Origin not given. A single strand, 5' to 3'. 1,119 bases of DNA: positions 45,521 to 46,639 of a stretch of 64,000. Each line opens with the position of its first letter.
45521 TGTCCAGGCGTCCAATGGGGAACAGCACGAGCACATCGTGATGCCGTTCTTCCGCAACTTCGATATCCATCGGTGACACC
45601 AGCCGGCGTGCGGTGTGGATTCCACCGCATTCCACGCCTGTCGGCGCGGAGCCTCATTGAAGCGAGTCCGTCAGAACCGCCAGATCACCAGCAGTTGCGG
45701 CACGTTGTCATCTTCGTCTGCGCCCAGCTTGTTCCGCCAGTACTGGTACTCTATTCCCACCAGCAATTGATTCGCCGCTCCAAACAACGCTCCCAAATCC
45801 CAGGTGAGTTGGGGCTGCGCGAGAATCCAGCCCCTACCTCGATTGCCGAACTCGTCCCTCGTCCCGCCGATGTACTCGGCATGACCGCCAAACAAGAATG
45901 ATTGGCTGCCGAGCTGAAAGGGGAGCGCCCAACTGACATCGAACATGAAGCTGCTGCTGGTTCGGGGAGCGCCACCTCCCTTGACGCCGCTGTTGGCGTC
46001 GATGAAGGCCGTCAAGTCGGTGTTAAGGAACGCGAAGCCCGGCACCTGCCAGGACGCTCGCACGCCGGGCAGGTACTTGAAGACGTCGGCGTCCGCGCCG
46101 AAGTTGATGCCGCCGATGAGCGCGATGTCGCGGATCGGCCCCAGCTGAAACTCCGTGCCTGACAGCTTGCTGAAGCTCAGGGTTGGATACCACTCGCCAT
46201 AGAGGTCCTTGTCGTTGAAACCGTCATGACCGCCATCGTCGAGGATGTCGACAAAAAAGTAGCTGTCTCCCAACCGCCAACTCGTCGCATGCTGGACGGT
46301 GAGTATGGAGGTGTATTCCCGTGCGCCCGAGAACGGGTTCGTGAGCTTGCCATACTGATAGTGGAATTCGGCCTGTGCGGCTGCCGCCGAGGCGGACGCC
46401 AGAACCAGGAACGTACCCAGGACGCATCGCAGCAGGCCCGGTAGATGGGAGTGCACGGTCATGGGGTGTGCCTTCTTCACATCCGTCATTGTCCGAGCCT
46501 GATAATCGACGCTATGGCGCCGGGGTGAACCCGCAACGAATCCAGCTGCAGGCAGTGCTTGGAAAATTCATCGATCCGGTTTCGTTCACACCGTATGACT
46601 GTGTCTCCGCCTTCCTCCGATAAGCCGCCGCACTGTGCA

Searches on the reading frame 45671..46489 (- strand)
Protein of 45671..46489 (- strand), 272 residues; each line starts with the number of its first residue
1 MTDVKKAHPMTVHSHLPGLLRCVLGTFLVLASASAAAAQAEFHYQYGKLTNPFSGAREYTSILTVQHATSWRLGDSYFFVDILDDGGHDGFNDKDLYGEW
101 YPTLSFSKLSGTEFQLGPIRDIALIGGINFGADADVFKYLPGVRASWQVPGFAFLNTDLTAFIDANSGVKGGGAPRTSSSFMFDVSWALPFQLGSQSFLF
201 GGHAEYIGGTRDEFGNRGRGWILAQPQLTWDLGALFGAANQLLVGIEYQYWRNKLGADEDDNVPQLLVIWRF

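Call 5: search_protein_families(library=pfam, proteins=[window:45671-46489:-])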
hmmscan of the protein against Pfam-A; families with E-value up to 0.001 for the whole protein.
window:45671-46489:- (272 aa): 0 families

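Call 19: find_encoding_contigs(protein=window:45671-46489:-, flank=10000, max_places=10)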
Protein window:45671-46489:- (272 aa): no gene with exactly this product is on record in the collection.
